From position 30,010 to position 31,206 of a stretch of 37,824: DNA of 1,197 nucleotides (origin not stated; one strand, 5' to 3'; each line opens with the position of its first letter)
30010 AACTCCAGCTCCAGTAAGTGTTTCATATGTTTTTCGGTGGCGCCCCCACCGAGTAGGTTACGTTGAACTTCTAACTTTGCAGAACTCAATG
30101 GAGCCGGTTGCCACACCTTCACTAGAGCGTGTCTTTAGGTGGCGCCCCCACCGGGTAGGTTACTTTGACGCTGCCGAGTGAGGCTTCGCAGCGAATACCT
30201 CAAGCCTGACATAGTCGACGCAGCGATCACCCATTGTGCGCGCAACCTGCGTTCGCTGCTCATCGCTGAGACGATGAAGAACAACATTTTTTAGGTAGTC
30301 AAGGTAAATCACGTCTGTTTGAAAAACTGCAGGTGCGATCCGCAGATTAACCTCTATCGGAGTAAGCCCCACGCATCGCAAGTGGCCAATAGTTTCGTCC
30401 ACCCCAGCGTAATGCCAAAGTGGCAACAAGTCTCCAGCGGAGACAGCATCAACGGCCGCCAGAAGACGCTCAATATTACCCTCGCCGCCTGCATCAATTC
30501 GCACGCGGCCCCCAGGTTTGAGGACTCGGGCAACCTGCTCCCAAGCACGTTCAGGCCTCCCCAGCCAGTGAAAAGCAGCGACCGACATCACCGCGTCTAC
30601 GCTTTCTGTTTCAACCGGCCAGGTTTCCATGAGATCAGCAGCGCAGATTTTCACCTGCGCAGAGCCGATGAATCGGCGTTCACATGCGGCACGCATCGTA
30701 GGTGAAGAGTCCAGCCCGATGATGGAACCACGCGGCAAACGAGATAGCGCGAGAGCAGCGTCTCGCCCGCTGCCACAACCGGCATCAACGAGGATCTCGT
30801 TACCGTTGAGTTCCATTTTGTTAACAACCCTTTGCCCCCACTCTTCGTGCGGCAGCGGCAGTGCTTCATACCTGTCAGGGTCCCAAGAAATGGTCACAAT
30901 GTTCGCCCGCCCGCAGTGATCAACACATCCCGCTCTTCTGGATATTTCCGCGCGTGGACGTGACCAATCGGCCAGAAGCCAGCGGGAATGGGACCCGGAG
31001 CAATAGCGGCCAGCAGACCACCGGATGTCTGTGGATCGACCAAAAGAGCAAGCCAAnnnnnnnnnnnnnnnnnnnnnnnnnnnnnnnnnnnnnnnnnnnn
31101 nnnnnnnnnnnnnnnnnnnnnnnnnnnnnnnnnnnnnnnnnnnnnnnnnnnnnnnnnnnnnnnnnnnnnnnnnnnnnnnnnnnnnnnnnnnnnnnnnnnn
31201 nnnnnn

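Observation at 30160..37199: Seven-gene translationally coupled operon embedding an intact SelD among small-molecule enzymes: candidate undescribed selenium pathway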

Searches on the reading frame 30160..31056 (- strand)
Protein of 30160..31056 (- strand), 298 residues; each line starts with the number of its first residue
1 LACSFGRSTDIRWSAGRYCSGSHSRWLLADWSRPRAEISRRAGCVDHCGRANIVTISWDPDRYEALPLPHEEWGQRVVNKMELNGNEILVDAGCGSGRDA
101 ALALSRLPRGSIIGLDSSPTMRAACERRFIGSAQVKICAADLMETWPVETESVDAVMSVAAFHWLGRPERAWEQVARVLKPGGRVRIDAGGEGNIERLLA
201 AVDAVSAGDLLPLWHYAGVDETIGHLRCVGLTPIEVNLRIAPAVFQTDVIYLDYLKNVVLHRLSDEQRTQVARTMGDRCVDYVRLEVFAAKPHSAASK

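Call 3: search_protein_families(library=pfam, proteins=[window:30160-31056:-], max_evalue=0.01)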
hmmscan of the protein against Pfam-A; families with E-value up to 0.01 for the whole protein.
window:30160-31056:- (298 aa): 7 families
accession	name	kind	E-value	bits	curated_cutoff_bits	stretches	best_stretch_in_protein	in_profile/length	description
PF08241.18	Methyltransf_11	-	4.7e-20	72.5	21.2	1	90-185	1-93/95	Methyltransferase domain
PF13649.12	Methyltransf_25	-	1.3e-18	67.9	27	1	90-183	2-97/97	Methyltransferase domain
PF08242.18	Methyltransf_12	-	1.5e-14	55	30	1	90-185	1-98/98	Methyltransferase domain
PF13847.12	Methyltransf_31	-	1.6e-11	44.5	27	1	85-189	3-111/145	Methyltransferase domain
PF13489.12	Methyltransf_23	-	2.9e-06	27.5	27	1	83-187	20-116/164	Methyltransferase domain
PF01209.24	Ubie_methyltran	-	7.7e-06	25.9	20.1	1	70-187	32-151/233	ubiE/COQ5 methyltransferase family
PF02353.26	CMAS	-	0.0037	17.1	27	1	76-187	53-164/273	Mycolic acid cyclopropane synthetase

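Call 4: search_protein_families(library=ncbifam, proteins=[window:30160-31056:-], max_evalue=0.01)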
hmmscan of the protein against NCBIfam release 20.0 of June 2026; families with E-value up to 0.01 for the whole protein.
window:30160-31056:- (298 aa): 28 families (the best 25 are shown)
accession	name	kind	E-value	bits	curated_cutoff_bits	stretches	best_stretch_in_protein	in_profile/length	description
TIGR02072.1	BioC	equivalog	2.5e-16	60.2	184.95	1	86-267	35-207/244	malonyl-ACP O-methyltransferase BioC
NF041537.1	ArsM_AhpD_UU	exception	1.2e-12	47.4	510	1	48-187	36-180/345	arsenite methyltransferase/AhpD domain selenoprotein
NF008823.0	PRK11873.1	subfamily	1.4e-11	44.5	263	1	81-187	73-181/272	arsenite methyltransferase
NF010703.0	PRK14103.1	equivalog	3e-11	43.3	320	1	58-191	2-128/256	trans-aconitate 2-methyltransferase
NF002463.0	PRK01683.1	equivalog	6.6e-11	42.3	297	1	57-185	3-126/258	trans-aconitate 2-methyltransferase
NF001244.0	PRK00216.1-5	equivalog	8.5e-11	41.6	216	1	70-187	33-153/236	bifunctional demethylmenaquinone methyltransferase/2-methoxy-6-polyprenyl-1,4-benzoquinol methylase UbiE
NF045667.1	MTase_DVU1556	equivalog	8.7e-11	41.7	155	1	75-185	12-117/213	DVU_1556 family methyltransferase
NF047649.1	MTase_UXPK_star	exception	1e-10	41.1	460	1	84-186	76-180/283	methyltransferase/UXPK-star double selenoprotein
TIGR01934.1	MenG_MenH_UbiE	subfamily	1.6e-10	40.7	158.35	1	70-187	24-141/223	ubiquinone/menaquinone biosynthesis methyltransferase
NF043040.1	corrin_prot_MT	hypoth_equivalog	9.4e-10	38.3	180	1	74-187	31-147/216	corrinoid protein-associated methyltransferase CpaM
NF041536.1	ArsM_DUF2284_UU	exception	2.7e-09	35.9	575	1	83-187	74-180/459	arsenite methyltransferase/DUF2284 domain selenoprotein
NF007610.0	PRK10258.1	equivalog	4.3e-09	36.1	342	1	87-205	44-156/251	malonyl-ACP O-methyltransferase BioC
NF045825.1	FAmtase_mtf2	equivalog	8.7e-09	35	400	1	76-185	50-156/248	fatty-acid O-methyltransferase Mtf2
NF045823.1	PthPhpthDimycoMt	equivalog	1.2e-08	34.5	300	1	76-185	58-164/256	phthiotriol/phenolphthiotriol dimycocerosates methyltransferase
NF052510.1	methyltran_MpqE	exception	9.4e-08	31.7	335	1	70-185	31-149/234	methyl-plastoquinone biosynthesis methyltransferase MpqE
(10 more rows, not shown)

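Call 59: search_solved_structures(query=window:30160-30897:-, max_evalue=0.0001, show_alignments=0)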
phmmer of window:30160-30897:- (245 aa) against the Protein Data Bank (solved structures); distinct sequences matched with E-value up to 0.0001: 20.
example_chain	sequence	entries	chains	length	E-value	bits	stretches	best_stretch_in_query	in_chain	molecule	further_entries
3ccf_A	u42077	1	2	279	8.7e-11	44.9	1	5-173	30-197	Cyclopropane-fatty-acyl-phospholipid synthase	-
6f5z_A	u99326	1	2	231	1e-09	41.4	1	17-131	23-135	24-sterol C-methyltransferase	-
3bus_A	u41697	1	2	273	5.3e-09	39.1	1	27-194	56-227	Methyltransferase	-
3mgg_A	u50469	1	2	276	3e-07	33.4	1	36-141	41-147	Methyltransferase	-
4pne_A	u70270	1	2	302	1.3e-06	31.3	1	23-133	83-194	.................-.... protein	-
8zc8_A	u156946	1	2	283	2e-06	30.7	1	18-133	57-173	MitM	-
21zq_A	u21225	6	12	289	2.1e-06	30.6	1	18-133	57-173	MitM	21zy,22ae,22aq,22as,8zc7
9fd3_A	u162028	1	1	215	2.3e-06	30.5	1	27-131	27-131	SAM-dependent methyltransferase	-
9fcd_A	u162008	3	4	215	2.3e-06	30.4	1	27-131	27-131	SAM-dependent methyltransferase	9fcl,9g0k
9fcy_A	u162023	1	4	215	2.8e-06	30.2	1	28-131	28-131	SAM-dependent methyltransferase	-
9fcq_A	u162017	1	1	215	3e-06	30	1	27-131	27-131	SAM-dependent methyltransferase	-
3l8d_A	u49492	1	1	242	3.6e-06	29.8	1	36-133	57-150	Methyltransferase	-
9fcs_A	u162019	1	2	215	4.4e-06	29.5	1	27-131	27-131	SAM-dependent methyltransferase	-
9w6x_A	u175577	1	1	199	4.5e-06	29.5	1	33-132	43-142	YtkW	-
9fcx_A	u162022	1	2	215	1.9e-05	27.4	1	27-131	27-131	SAM-dependent methyltransferase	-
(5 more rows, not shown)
